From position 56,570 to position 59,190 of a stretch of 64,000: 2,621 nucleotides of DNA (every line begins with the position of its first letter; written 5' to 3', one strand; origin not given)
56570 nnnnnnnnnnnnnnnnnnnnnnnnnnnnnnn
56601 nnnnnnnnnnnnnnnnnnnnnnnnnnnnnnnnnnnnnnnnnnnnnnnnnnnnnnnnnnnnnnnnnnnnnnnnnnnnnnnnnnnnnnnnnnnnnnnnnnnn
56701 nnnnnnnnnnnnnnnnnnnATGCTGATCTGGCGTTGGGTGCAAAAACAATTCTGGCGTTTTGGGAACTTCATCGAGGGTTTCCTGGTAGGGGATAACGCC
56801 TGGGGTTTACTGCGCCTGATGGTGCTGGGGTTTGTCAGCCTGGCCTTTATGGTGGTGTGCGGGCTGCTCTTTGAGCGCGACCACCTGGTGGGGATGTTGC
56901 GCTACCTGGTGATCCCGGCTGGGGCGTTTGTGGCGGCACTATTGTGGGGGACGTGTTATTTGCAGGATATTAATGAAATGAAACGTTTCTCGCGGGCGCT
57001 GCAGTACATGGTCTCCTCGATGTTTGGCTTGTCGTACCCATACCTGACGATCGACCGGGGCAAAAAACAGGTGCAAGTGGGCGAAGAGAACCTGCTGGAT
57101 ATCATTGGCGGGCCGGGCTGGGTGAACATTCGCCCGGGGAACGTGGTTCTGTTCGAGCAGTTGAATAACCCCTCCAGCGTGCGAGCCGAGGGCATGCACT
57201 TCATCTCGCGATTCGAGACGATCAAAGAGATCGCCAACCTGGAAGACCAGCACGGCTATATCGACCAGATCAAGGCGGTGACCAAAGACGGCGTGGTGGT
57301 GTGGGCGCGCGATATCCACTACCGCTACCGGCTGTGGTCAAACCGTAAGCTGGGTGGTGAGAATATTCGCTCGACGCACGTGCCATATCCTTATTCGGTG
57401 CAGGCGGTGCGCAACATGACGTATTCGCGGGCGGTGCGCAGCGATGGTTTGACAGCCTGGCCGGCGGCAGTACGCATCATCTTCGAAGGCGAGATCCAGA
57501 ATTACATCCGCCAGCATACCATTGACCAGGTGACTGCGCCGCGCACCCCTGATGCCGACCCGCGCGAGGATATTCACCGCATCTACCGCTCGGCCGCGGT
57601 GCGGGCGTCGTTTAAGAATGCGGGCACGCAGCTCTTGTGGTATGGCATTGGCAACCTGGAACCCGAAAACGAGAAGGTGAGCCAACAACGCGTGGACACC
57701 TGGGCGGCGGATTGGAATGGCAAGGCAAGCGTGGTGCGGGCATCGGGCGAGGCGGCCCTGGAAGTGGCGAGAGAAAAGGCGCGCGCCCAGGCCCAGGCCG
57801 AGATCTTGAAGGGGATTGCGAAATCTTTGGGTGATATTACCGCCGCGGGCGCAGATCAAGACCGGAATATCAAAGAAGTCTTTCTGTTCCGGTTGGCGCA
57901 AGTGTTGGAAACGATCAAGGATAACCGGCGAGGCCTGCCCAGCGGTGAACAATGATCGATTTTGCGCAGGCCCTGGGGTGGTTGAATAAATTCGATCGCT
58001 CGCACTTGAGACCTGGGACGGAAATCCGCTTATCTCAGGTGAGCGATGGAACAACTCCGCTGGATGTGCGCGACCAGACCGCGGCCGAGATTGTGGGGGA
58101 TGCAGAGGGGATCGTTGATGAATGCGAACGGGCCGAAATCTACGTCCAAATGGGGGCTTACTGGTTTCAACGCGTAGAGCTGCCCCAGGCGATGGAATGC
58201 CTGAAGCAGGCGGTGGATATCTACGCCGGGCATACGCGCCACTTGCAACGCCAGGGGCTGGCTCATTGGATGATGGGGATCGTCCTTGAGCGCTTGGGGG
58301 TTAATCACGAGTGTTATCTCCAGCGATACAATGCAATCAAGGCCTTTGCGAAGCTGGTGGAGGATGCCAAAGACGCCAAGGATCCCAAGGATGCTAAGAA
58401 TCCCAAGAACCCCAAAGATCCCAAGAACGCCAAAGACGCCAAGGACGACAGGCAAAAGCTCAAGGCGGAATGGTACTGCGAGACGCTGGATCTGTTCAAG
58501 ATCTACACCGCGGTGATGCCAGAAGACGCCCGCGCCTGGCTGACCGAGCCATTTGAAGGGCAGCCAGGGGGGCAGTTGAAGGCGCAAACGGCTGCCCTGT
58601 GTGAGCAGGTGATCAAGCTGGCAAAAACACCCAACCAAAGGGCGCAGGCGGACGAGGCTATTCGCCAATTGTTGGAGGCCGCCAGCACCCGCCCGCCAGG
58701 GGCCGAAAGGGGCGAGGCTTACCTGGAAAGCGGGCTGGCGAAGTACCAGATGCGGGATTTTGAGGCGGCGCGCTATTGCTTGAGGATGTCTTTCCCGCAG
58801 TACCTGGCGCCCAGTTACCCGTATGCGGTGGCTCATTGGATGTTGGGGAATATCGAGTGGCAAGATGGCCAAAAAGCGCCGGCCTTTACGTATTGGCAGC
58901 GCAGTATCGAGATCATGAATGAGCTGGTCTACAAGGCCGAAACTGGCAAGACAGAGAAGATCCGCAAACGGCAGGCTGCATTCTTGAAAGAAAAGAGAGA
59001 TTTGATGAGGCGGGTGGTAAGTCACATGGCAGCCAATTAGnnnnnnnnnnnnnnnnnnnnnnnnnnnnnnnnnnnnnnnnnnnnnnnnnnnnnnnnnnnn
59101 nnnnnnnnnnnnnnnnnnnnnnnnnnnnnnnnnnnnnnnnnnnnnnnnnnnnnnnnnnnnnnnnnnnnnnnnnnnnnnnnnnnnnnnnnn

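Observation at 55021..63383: Five-gene cluster of four paralogous hairpin-anchored SPFH-like membrane proteins plus a TPR protein: candidate undescribed membrane system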

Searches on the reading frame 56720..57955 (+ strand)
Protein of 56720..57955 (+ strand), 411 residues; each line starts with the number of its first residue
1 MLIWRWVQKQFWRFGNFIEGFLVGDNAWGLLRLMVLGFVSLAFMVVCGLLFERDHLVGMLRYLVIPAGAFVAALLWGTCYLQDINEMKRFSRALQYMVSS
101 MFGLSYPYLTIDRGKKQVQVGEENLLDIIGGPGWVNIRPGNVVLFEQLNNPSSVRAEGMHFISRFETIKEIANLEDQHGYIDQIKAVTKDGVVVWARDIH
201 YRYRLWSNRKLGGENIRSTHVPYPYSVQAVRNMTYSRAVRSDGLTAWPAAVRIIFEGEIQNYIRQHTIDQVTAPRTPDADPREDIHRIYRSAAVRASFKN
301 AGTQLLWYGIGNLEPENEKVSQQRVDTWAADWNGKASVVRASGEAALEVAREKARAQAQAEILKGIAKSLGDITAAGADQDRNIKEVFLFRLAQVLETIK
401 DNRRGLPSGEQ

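Call 3: search_protein_families(library=pfam, proteins=[window:56720-57955:+], max_evalue=1)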
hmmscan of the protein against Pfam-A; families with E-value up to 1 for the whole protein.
window:56720-57955:+ (411 aa): 1 family
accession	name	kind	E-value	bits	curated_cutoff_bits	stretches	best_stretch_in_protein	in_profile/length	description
PF01145.31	Band_7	-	0.0069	16.9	23.6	1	136-203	2-68/176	SPFH domain / Band 7 family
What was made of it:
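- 56720..57955 (+): G2 = B1 subunit. A hairpin-anchored SPFH protein of 411 aa with a long C-terminal Ala/Glu/Gln helix at aa 318-374. Band_7 E = 0.0069 in the window protein (call 3).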

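Call 4: search_protein_families(library=ncbifam, proteins=[window:56720-57955:+], max_evalue=1)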
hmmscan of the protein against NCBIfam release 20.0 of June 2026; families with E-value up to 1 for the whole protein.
window:56720-57955:+ (411 aa): 0 families

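Call 6: search_protein_families(library=padloc, proteins=[window:56720-57955:+], max_evalue=1)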
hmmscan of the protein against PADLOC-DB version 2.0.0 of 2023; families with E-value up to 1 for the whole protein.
window:56720-57955:+ (411 aa): 0 families

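Call 7: search_solved_structures(query=window:56720-57955:+, max_evalue=10)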
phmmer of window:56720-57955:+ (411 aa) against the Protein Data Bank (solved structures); distinct sequences matched with E-value up to 10: 0.

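Call 9: find_homologous_proteins(query=window:56720-57955:+, max_evalue=0.001)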
Query window:56720-57955:+ (411 aa): 100 proteins with E <= 0.001 among 8000 candidates.
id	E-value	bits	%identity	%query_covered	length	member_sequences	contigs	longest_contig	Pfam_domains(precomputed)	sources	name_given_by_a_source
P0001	1.9e-277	938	100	100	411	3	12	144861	-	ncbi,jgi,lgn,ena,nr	ncbi:MAG TPA: hypothetical protein PKM21_01600 [Anaerolineales bacterium]|nr:hypothetical protein [A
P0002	6.2e-195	666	69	100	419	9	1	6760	-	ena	-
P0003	5.7e-141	488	53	98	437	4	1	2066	-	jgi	jgi:hypothetical protein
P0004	9.2e-138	478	53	94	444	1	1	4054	-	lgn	-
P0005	5.4e-136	472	52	99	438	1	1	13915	-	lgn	-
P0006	1.2e-133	464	52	99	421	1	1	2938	-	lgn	-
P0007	1.7e-131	457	51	94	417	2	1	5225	-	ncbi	-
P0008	5.2e-130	452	50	97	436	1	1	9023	-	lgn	-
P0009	8.4e-129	448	50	97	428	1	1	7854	PF01145.32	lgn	-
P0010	1.8e-128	447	50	97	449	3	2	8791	-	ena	-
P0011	8.0e-128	445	50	96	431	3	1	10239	-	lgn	-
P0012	1.1e-127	445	49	97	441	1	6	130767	-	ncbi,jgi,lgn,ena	-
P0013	8.6e-125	435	50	96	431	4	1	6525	PF01145.32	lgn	-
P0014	2.3e-124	434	49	97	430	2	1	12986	PF01145.32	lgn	-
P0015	3.9e-124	433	57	84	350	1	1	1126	PF01145.32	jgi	-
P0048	3.7e-95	338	40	97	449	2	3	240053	-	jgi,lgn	-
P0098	1.2e-62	230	33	94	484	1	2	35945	-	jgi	-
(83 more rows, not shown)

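Call 11: find_encoding_contigs(protein=P0048, flank=10000, max_places=2)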
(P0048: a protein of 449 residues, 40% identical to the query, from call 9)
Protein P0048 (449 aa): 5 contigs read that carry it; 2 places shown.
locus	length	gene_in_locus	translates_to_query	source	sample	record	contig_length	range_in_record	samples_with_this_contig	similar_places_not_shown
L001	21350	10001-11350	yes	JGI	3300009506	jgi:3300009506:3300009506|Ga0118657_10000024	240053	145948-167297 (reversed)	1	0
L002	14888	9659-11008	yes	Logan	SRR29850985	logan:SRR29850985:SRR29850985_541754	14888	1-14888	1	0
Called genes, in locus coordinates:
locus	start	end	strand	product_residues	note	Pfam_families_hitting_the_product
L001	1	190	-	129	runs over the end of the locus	PF00436:SSB, PF22657:SSB_1 (weak)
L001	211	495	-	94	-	PF01250:Ribosomal_S6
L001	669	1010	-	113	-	PF01883:FeS_assembly_P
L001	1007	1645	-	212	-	PF01022:HTH_5 (weak), PF01047:MarR (weak), PF12840:HTH_20 (weak), PF13412:HTH_24, PF25212:HVO_A0114 (weak), PF03551:PadR (weak)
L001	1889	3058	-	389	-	PF04015:DUF362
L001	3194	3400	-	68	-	-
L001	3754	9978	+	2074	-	PF08309:LVIVD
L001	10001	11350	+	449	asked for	-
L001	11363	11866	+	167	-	PF13424:TPR_12 (faint)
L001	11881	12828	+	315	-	PF00294:PfkB, PF08543:Phos_pyr_kin (weak)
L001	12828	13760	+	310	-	PF04227:Indigoidine_A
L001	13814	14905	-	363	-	-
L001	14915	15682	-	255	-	PF10370:Rv2993c-like_N, PF01557:FAA_hydrolase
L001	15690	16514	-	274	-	PF01418:HTH_6, PF01380:SIS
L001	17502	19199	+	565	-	PF14684:Tricorn_C1 (weak), PF03572:Peptidase_S41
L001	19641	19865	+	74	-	-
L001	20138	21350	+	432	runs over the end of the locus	PF07690:MFS_1, PF13347:MFS_2, PF03137:OATP (weak)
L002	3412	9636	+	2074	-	PF08309:LVIVD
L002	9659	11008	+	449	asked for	-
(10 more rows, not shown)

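Call 12: find_encoding_contigs(protein=P0098, flank=10000, max_places=2)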
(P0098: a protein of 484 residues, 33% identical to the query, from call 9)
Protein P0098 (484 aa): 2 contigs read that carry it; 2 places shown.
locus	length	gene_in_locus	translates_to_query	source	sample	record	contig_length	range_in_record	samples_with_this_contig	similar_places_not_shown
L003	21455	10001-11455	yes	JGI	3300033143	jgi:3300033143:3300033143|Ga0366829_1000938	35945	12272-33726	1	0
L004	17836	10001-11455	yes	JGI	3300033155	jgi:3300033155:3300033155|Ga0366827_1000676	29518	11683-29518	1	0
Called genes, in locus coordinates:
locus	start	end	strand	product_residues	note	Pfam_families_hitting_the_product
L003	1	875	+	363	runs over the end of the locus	PF00534:Glycos_transf_1, PF13692:Glyco_trans_1_4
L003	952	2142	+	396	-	PF13579:Glyco_trans_4_4 (weak), PF13477:Glyco_trans_4_2 (weak), PF00534:Glycos_transf_1, PF13692:Glyco_trans_1_4, PF13524:Glyco_trans_1_2 (weak)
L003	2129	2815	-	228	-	PF02811:PHP, PF13263:PHP_C (weak)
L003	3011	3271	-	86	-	PF03706:LPG_synthase_TM (weak)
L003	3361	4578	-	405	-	PF04015:DUF362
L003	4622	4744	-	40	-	-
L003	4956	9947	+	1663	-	PF08309:LVIVD (weak)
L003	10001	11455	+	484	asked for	-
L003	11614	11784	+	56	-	-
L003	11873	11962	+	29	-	-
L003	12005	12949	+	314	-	PF00294:PfkB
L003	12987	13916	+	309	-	PF04227:Indigoidine_A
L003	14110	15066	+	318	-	PF01073:3Beta_HSD (weak), PF01370:Epimerase, PF02719:Polysacc_synt_2 (faint), PF04321:RmlD_sub_bind (faint), PF07993:NAD_binding_4 (faint), PF16363:GDP_Man_Dehyd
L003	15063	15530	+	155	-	PF04138:GtrA_DPMS_TM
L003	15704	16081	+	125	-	-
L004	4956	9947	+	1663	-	PF08309:LVIVD (weak)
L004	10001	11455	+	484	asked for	-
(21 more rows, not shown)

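Call 23: search_solved_structures(query=A2, max_evalue=10, show_alignments=2)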
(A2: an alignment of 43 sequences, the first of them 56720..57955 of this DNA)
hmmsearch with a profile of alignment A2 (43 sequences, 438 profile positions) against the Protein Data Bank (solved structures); distinct sequences matched with E-value up to 10: 4.
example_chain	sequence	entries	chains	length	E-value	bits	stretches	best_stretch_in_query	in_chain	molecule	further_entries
8iuf_A6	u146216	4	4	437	0.0099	17.9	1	280-378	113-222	NDUFA6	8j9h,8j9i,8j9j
7unh_A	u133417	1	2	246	0.17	13.9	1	3-62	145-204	SP2 designed chlorophyll dimer protein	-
7uni_A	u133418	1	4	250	0.18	13.8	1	3-62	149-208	SP2-ZnPPaM designed chlorophyll dimer protein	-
9nww_B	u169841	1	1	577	9.7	8.1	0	32-113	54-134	Probable phosphatidylethanolamine transferase Mcr-1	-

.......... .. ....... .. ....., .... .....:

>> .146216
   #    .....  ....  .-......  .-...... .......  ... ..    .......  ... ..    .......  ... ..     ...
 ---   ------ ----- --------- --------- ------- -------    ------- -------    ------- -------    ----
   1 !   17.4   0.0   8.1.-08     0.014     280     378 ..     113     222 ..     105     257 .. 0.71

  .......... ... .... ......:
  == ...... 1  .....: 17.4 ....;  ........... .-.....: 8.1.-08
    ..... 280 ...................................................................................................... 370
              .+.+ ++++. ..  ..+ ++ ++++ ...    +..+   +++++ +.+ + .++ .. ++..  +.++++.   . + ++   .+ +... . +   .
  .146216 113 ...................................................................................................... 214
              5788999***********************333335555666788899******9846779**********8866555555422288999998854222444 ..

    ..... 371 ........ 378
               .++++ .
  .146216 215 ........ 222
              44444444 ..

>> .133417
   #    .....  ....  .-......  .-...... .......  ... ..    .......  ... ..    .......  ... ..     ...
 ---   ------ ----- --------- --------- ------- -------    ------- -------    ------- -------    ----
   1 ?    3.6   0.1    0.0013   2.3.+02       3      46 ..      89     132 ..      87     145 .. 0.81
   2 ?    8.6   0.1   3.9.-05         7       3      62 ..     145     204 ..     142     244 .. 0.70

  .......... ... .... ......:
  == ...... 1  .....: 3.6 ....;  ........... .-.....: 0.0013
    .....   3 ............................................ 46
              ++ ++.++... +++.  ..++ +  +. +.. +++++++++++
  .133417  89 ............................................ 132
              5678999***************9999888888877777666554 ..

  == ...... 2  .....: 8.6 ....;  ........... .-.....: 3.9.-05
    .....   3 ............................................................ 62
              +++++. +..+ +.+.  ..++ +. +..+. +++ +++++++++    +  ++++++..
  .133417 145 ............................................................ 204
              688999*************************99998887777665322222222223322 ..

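Call 25: search_protein_families(library=pfam, alignment_id=A2, max_evalue=0.01)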
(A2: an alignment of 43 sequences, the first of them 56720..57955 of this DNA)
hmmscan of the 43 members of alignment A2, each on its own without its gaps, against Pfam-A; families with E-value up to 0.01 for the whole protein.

A. member 1, window:56720-57955:+ (411 aa): 1 family
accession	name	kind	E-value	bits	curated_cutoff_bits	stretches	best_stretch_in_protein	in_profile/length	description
PF01145.31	Band_7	-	0.0069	16.9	23.6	0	136-203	2-68/176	SPFH domain / Band 7 family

B. families by the number of members that match (of 43 scanned): 1 family
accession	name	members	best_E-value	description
PF01145.31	Band_7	40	7.9e-09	SPFH domain / Band 7 family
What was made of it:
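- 56720..57955 (+): 40 of 43 family members match Band_7, best 7.9e-9 (call 25).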

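Call 37: find_related_loci(query=A3, collection=genome_contigs, flank=10000)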
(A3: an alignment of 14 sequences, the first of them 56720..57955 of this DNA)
Query A3 (411 aa) in genome_contigs; peptide patterns used: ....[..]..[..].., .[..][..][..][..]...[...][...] (x = any residue, [..] = any of these).
65 stretches matched a pattern; 10 encode a relative of the query (tblastn E <= 1e-3); 10 distinct loci.
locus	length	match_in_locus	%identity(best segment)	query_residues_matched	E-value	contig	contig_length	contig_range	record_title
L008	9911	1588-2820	97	1-411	0e+0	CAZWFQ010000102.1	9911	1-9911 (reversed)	MAG TPA_asm: uncultured Anaerolineaceae bacterium isolate SRP192927_co7_404 genome assembly, contig: NODE_14237_length_9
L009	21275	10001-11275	49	6-402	2e-131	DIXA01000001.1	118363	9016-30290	MAG TPA_asm: Anaerolineales bacterium UBA6092 UBA6092_contig_3237, whole genome shotgun sequence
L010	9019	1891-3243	40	9-409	2e-99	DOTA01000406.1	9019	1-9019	MAG TPA_asm: Chloroflexi bacterium isolate UBA11857 contig_128628, whole genome shotgun sequence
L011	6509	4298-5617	38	5-411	2e-96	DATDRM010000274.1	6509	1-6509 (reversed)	MAG TPA_asm: Anaerolineales bacterium isolate SMAG_U7977 k141_1981634, whole genome shotgun sequence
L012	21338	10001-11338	37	7-404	4e-94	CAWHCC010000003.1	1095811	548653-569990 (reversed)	MAG: uncultured Chloroflexia bacterium isolate MFD03804.bin.1.193 genome assembly, contig: contig_5489, whole genome sho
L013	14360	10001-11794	43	60-407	4e-91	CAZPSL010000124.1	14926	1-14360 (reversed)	MAG TPA_asm: uncultured Anaerolineales bacterium isolate binchicken_co219_421 genome assembly, contig: k141_955017, whol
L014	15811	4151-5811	39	60-407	2e-84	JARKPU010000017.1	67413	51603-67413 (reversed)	MAG: Anaerolinea sp. isolate D180_metabat.33 k141_125468, whole genome shotgun sequence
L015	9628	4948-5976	34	62-407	5e-69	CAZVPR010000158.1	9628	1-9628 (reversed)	MAG TPA_asm: uncultured Anaerolineales bacterium isolate SRP077602_co5_498 genome assembly, contig: NODE_29849_length_96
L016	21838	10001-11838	43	3-410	2e-91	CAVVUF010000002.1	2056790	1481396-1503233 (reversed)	MAG: uncultured Chloroflexia bacterium isolate MFD02979.bin.2.57 genome assembly, contig: contig_23449, whole genome sho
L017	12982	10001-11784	44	1-411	7e-91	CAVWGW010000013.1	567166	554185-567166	MAG: uncultured Chloroflexia bacterium isolate MFD04716.bin.3.335 genome assembly, contig: contig_4411, whole genome sho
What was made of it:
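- Tried and rejected: With the narrower alignment A3 it returned only 10 genome loci (call 37), so the taxonomic survey is shallow.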

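Call 43: predict_structure(alignment_id=A2)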
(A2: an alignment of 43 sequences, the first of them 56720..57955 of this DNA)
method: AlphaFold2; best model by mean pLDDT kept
length: 411 residues; sequences in the alignment: 43
mean_pLDDT: 84.7   pTM: 0.68
mean pLDDT of the five models: 84.7, 84.6, 82.5, 82.0, 81.9
residues with pLDDT >= 90: 225; 70-90: 120; 50-70: 53; < 50: 13
segments of 3 or more residues with pLDDT < 50: 211-214, 405-411
pLDDT, mean of each block of 10 residues (from residue 1): 92 87 86 92 89 78 90 96 94 94 93 94 92 95 90 93 92 94 96 95 85 63 90 90 91 94 94 85 92 93 93 89 69 56 73 80 71 57 65 67 47 36
secondary structure, 60 per line:
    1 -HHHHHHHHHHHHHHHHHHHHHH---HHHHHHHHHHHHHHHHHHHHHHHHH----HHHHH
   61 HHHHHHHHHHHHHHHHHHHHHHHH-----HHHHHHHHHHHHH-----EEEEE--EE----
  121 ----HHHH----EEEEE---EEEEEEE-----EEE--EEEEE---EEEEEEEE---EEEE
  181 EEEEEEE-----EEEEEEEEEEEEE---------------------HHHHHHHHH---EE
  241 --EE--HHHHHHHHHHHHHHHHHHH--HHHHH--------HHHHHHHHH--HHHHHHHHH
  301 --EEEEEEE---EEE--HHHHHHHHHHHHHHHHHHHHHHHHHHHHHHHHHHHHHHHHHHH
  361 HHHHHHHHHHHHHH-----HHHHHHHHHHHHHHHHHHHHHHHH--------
elements in order: H2-23 H27-51 H56-84 H90-102 E108-112 H125-128 E133-137 E141-147 E153-155 E158-162 E166-173 E177-187 E193-205 H227-235 H247-265 H268-272 H281-289 H292-300 E303-309 E313-315 H318-374 H380-403
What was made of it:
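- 56720..57955 (+): Model pLDDT 84.7 (call 43).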

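Call 47: fold_search(model_id=the predicted structure, library=pdb)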
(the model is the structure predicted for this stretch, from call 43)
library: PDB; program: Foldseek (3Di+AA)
matches with E <= 10: 295; with E <= 0.001: 50
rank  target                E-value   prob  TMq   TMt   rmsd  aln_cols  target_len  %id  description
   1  7vhq_E                6.4e-10  1.00  0.32  0.46  15.2       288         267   18  Structural insights into the membrane microdomain organization by SPFH family proteins (released 2022-01-19)
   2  7vhq_G                9.7e-10  1.00  0.29  0.37  15.9       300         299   15  Structural insights into the membrane microdomain organization by SPFH family proteins (released 2022-01-19)
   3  9oh9_A                1.8e-09  1.00  0.32  0.49  11.7       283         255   14  Human Stomatin Complex in Native Membrane Vesicles (released 2025-08-13)
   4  9oh9_B                2.3e-09  1.00  0.33  0.50  14.3       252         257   15  Human Stomatin Complex in Native Membrane Vesicles (released 2025-08-13)
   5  9vvg_a                2.3e-09  1.00  0.28  0.36  27.0       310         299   13  Cryo-EM structure of the erlin1/2 complex purified using GDN and CHS (released 2026-03-25)
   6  9vvg_A                3.1e-09  1.00  0.30  0.39  16.4       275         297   12  Cryo-EM structure of the erlin1/2 complex purified using GDN and CHS (released 2026-03-25)
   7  9z7u_B                5.9e-09  1.00  0.33  0.47  14.6       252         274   16  Human Stomatin - C8 Symmetry (released 2026-02-25)
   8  8rrh_B                7.5e-09  1.00  0.30  0.39   9.2       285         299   15  The human prohibitin complex (released 2024-12-18)
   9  9vvj_A                8.4e-09  1.00  0.29  0.37  15.9       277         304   13  Cryo-EM structure of the erlin1/2 complex purified using DDM and GDN (released 2026-03-25)
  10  9vvj_a                8.9e-09  1.00  0.30  0.38  15.5       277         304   12  Cryo-EM structure of the erlin1/2 complex purified using DDM and GDN (released 2026-03-25)
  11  9cz2_XA               8.9e-09  1.00  0.31  0.44  14.6       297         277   18  Cryo-EM structure of a nautilus-like HflK/C assembly in complex with FtsH AAA protease (released 2024-11-13)
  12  9wff_A                1.1e-08  1.00  0.29  0.40  15.7       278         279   12  Cryo-EM structure of the human Erlin2 oligomer (released 2026-01-21)
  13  9bq2_B                1.6e-08  1.00  0.31  0.30  18.4       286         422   15  Structure of the flotillin complex in a native membrane environment (released 2024-07-24)
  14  9o9z_A                1.7e-08  1.00  0.32  0.50  11.4       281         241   13  The human PHB1/2 complex (closed) (released 2025-10-22)
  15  8z5g_A                1.7e-08  1.00  0.33  0.46  17.1       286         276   16  Cryo-EM structure of E.coli SPFH-NfeD family protein complex QmcA-YbbJ (released 2024-08-21)
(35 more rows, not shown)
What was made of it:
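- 56720..57955 (+): Foldseek: HflK/C 7vhq_E 6.4e-10, with 50 hits at E <= 1e-3, all SPFH (call 47).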

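Call 65: search_protein_families(library=pfam, proteins=[L001:3754-9978:+], max_evalue=0.01)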
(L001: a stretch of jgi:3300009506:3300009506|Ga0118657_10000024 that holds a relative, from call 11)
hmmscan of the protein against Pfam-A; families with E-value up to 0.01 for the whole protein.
L001:3754-9978:+ (2074 aa): 5 families
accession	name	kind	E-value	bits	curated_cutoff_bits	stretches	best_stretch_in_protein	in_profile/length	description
PF08309.17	LVIVD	-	8.7e-92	300.7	20.2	8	682-721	1-40/42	LVIVD repeat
PF09826.15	Beta_propel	-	2.5e-08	33.7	22.4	0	182-312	378-485/495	Beta propeller domain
PF13360.13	PQQ_2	-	0.0021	18.2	27.6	0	114-240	111-229/233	Outer membrane protein assembly factor BamB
PF03178.21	CPSF_A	-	0.0031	17.4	27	0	730-837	96-200/319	CPSF A subunit region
PF03478.24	Beta-prop_KIB1-4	-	0.0056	16.7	27.4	0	141-233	92-170/242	KIB1-4 beta-propeller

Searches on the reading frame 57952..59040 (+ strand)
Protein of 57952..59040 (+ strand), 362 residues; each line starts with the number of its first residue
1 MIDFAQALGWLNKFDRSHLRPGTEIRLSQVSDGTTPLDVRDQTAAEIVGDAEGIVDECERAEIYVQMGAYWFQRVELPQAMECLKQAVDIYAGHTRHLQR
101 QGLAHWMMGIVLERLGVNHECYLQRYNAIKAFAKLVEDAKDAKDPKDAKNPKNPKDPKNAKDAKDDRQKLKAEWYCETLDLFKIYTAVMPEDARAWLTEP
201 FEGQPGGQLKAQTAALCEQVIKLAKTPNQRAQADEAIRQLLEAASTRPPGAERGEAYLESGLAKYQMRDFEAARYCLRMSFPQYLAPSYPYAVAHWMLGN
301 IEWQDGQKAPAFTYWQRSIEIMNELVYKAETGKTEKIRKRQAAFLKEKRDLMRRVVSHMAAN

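Call 3: search_protein_families(library=pfam, proteins=[window:57952-59040:+], max_evalue=1)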
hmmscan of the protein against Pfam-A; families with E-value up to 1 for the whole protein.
window:57952-59040:+ (362 aa): 6 families
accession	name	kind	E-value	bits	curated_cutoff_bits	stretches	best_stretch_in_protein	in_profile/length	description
PF13424.12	TPR_12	-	0.00047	20.7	30.1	1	255-323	4-76/77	Tetratricopeptide repeat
PF00515.34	TPR_1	-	0.00078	19.6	27.8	0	61-91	1-31/34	Tetratricopeptide repeat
PF07719.23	TPR_2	-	0.0021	18.5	27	0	293-322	2-31/34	Tetratricopeptide repeat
PF13374.12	TPR_10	-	0.023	15.1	27.5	0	298-325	8-35/42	Tetratricopeptide repeat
PF13174.12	TPR_6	-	0.031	15.4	26.3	0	255-278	1-24/33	Tetratricopeptide repeat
PF13181.12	TPR_8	-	0.064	13.9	25.7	0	79-92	19-32/34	Tetratricopeptide repeat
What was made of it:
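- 57952..59040 (+): G3 = C subunit. A soluble TPR-like protein of 362 aa. The ATGA overlap with G2 suggests translational coupling. Sub-threshold TPR_12, TPR_1 and TPR_2 hits (call 3).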

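Call 4: search_protein_families(library=ncbifam, proteins=[window:57952-59040:+], max_evalue=1)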
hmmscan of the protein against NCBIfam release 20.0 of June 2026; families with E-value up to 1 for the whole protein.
window:57952-59040:+ (362 aa): 3 families
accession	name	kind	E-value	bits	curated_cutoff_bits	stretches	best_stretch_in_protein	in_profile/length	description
TIGR02521.1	type_IV_pilW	equivalog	5.3e-05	22.9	154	1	56-120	26-83/234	type IV pilus biogenesis/stability protein PilW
NF002338.0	PRK01294.1-6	equivalog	0.013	14.7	728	1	34-128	120-213/353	lipase secretion chaperone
TIGR03302.1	OM_YfiO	subfamily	0.086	12.3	81.4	1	218-278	34-94/239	outer membrane protein assembly factor BamD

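Call 6: search_protein_families(library=padloc, proteins=[window:57952-59040:+], max_evalue=1)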
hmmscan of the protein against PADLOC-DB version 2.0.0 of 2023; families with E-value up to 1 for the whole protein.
window:57952-59040:+ (362 aa): 0 families
